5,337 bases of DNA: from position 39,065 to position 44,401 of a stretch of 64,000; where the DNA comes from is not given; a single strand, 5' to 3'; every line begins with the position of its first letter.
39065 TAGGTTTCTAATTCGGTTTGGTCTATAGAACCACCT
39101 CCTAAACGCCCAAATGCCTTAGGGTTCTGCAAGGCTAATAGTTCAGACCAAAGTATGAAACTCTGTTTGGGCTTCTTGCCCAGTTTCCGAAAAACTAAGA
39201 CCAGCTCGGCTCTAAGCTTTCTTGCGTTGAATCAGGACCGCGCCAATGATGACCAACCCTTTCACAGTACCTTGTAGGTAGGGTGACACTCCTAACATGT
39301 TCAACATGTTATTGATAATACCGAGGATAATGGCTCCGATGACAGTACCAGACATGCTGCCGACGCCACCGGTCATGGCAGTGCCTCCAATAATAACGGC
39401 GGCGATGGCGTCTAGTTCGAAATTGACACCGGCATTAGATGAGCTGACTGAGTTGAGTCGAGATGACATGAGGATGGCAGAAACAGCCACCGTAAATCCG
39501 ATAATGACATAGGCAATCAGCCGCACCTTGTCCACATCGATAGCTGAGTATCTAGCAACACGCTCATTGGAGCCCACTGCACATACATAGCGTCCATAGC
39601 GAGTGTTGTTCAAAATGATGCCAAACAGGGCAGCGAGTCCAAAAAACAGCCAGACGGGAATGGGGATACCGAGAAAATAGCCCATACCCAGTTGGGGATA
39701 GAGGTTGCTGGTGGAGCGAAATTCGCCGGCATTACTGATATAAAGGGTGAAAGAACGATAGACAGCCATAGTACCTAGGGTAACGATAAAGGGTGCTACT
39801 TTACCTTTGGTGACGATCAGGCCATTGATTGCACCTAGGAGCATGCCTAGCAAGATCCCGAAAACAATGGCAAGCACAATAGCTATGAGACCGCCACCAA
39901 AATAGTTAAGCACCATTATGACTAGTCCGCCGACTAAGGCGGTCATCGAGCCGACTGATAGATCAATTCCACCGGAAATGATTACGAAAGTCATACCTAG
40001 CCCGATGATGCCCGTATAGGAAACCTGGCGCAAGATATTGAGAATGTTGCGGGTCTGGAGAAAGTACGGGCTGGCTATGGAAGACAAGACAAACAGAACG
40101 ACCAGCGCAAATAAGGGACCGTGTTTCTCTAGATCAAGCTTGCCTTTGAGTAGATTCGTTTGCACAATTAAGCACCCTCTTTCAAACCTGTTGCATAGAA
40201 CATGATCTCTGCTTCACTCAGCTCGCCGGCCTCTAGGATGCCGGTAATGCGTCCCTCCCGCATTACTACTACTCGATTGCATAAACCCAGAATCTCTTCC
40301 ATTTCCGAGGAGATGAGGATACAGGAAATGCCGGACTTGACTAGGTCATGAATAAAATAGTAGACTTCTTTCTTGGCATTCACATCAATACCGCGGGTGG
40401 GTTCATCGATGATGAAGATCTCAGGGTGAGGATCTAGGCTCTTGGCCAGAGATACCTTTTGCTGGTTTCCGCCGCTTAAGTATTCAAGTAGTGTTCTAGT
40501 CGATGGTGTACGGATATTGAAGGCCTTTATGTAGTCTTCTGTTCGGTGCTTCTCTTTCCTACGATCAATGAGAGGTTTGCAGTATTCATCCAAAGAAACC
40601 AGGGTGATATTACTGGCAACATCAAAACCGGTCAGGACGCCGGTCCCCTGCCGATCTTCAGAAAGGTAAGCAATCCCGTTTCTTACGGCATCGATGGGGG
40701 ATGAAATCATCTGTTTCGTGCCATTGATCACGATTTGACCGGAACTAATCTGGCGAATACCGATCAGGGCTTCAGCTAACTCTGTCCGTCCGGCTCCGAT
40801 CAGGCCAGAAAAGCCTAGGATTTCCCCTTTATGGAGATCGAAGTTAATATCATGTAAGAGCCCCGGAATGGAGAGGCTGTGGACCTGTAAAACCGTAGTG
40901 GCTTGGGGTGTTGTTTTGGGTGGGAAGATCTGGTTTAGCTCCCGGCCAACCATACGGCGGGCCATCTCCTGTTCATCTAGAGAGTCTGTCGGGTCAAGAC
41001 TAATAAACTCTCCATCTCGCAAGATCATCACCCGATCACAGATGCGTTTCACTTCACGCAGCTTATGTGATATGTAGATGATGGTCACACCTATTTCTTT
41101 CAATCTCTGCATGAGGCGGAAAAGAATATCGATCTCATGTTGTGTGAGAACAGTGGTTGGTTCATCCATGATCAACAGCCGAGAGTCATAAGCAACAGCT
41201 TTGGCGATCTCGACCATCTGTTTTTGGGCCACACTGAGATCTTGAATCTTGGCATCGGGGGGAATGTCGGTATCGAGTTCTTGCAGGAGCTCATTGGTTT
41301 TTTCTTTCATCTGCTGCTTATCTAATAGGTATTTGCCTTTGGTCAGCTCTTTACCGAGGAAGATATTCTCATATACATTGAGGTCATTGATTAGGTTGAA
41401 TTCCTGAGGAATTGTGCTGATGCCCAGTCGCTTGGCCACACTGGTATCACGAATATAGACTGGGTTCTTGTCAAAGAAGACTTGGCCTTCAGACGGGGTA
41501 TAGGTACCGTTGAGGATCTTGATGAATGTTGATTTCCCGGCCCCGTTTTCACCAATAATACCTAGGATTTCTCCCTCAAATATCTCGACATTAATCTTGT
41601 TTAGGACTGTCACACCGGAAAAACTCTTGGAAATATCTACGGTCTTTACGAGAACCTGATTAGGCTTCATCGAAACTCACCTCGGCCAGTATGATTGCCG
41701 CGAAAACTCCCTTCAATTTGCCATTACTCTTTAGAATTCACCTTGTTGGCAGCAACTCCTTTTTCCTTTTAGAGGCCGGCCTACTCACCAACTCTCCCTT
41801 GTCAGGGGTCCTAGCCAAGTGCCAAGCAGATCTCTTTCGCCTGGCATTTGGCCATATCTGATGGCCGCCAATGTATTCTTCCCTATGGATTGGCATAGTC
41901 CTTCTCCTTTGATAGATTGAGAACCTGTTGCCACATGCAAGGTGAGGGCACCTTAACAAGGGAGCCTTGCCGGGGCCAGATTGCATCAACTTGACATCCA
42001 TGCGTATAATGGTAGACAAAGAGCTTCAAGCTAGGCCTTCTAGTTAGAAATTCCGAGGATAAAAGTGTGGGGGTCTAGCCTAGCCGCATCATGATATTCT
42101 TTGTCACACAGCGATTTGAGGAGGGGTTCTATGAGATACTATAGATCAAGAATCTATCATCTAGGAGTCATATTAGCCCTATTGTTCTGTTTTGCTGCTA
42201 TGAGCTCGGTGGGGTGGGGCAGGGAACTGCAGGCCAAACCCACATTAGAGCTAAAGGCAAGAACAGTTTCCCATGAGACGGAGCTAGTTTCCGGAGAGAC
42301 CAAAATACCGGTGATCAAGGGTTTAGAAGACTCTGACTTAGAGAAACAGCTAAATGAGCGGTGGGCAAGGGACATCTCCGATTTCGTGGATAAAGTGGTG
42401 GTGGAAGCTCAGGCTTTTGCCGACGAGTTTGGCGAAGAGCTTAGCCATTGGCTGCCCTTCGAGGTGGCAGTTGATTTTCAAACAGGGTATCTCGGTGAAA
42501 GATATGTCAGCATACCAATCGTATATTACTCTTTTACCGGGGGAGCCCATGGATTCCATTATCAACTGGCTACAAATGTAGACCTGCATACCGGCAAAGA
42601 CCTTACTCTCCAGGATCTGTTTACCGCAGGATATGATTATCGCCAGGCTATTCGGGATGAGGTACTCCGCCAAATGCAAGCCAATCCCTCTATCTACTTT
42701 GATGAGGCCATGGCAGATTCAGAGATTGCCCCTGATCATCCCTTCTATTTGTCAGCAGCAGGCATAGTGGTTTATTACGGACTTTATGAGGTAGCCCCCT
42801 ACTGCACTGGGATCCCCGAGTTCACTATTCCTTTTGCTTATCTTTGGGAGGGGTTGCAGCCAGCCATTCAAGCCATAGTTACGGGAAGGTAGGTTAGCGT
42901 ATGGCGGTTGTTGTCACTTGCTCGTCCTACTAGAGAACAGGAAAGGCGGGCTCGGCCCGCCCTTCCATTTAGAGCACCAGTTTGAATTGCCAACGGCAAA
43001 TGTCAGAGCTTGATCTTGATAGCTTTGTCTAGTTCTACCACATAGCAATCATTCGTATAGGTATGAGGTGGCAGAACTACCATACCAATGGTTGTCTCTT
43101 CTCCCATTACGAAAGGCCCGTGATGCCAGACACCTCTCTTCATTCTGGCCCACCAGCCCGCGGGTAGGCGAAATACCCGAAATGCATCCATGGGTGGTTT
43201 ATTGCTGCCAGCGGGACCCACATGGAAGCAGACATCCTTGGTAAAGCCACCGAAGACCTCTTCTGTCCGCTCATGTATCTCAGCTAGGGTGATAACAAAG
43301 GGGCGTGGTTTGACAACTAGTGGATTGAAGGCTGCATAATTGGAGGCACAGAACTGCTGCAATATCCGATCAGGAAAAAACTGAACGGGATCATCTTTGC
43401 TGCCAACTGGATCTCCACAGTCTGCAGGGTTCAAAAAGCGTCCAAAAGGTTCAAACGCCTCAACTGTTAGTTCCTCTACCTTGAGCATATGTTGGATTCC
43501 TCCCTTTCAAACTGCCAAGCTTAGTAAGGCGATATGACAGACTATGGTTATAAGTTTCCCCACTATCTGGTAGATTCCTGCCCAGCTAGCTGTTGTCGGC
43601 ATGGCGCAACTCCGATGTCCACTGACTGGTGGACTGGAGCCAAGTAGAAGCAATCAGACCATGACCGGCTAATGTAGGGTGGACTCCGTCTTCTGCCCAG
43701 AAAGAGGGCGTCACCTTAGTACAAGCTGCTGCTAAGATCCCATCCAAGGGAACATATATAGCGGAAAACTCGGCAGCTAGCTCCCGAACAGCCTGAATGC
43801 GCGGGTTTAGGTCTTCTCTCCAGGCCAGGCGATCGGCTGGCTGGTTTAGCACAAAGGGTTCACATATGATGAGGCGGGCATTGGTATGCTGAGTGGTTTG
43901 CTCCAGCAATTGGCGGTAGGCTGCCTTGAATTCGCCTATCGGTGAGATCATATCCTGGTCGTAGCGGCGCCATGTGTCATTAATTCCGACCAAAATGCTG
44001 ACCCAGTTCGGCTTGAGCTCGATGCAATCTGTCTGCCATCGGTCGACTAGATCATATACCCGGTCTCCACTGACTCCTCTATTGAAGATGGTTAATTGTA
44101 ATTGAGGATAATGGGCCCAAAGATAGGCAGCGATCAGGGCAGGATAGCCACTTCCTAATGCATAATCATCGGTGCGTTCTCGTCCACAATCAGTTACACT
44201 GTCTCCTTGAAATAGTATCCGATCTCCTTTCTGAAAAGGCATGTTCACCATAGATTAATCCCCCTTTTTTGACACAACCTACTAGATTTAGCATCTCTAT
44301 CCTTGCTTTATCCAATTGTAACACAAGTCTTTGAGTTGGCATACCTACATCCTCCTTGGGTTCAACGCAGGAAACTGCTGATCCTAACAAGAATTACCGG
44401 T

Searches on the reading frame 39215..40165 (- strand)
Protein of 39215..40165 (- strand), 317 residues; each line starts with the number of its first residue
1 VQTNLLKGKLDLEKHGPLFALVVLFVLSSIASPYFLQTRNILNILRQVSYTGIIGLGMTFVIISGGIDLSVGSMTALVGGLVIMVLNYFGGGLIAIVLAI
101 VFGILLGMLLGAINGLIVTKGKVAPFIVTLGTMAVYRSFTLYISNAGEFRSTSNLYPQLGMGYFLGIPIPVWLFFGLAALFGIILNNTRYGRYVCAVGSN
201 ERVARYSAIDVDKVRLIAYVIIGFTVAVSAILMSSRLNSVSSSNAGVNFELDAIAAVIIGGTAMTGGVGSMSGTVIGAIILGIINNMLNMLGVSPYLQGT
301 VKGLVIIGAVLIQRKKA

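Call 9: search_protein_families(library=pfam, proteins=[window:39215-40165:-], max_evalue=0.00001)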
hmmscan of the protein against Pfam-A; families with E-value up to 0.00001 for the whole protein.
window:39215-40165:- (317 aa): 1 family
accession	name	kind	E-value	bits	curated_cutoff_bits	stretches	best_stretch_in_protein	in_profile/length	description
PF02653.21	BPD_transp_2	-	1.3e-43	149.6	26.8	1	40-309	1-268/269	Branched-chain amino acid transport system / permease component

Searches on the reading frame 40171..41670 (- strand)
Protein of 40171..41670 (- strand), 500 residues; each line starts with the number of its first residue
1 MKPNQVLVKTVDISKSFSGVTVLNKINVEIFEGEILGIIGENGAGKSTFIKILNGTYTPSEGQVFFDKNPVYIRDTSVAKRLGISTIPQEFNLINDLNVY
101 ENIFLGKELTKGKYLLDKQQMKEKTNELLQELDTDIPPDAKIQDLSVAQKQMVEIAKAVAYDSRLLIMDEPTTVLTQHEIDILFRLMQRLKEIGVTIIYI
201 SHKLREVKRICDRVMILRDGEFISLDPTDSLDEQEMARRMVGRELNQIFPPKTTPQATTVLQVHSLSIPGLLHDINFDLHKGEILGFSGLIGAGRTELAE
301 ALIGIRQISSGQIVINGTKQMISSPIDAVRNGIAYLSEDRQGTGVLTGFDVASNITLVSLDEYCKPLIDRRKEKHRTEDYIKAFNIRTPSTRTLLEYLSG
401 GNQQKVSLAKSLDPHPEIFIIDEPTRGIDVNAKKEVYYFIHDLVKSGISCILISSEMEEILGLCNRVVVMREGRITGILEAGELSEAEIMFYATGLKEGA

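Call 9: search_protein_families(library=pfam, proteins=[window:40171-41670:-], max_evalue=0.00001)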
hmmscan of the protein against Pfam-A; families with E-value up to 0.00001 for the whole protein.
window:40171-41670:- (500 aa): 1 family
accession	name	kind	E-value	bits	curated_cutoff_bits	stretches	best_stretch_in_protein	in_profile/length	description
PF00005.33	ABC_tran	-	4.6e-54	183.2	25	2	23-173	1-137/137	ABC transporter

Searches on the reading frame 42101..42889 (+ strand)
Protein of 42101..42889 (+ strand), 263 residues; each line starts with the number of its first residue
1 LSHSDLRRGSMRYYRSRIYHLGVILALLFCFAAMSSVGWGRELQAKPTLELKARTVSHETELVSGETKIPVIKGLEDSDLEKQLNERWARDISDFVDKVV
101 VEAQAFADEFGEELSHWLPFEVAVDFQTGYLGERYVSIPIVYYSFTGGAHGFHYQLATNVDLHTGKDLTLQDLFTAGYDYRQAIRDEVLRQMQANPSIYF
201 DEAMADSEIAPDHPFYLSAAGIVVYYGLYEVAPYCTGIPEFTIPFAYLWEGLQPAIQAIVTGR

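Call 9: search_protein_families(library=pfam, proteins=[window:42101-42889:+], max_evalue=0.00001)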
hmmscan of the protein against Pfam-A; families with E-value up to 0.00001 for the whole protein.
window:42101-42889:+ (263 aa): 2 families
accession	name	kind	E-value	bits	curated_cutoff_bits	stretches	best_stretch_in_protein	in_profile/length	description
PF11738.13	DUF3298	-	4.2e-17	63.3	24.1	1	171-245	1-83/84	Protein of unknown function (DUF3298)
PF13739.11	PdaC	-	3.1e-16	60.7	29.1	1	58-152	3-94/95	Deacetylase PdaC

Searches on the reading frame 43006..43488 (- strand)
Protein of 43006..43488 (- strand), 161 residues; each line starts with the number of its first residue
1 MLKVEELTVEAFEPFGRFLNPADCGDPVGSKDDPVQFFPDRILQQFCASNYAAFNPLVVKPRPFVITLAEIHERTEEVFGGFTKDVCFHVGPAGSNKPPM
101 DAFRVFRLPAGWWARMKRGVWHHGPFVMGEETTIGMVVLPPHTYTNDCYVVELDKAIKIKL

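Call 9: search_protein_families(library=pfam, proteins=[window:43006-43488:-], max_evalue=0.00001)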
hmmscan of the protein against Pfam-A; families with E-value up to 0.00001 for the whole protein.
window:43006-43488:- (161 aa): 1 family
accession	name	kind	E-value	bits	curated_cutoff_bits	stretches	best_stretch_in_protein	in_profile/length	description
PF04115.18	Ureidogly_lyase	-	4.1e-08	33.5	23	1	1-159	3-161/162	Ureidoglycolate lyase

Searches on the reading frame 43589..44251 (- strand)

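Call 9: search_protein_families(library=pfam, proteins=[window:43589-44251:-], max_evalue=0.00001)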
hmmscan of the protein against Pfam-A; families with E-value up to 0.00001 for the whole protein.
window:43589-44251:- (221 aa): 2 families
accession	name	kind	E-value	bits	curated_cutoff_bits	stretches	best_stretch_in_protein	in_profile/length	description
PF13472.12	Lipase_GDSL_2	-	1.9e-23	84.3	32.9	1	16-198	3-177/178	GDSL-like Lipase/Acylhydrolase family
PF00657.28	Lipase_GDSL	-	1e-12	49.1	23.6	1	12-202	1-206/208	GDSL-like Lipase/Acylhydrolase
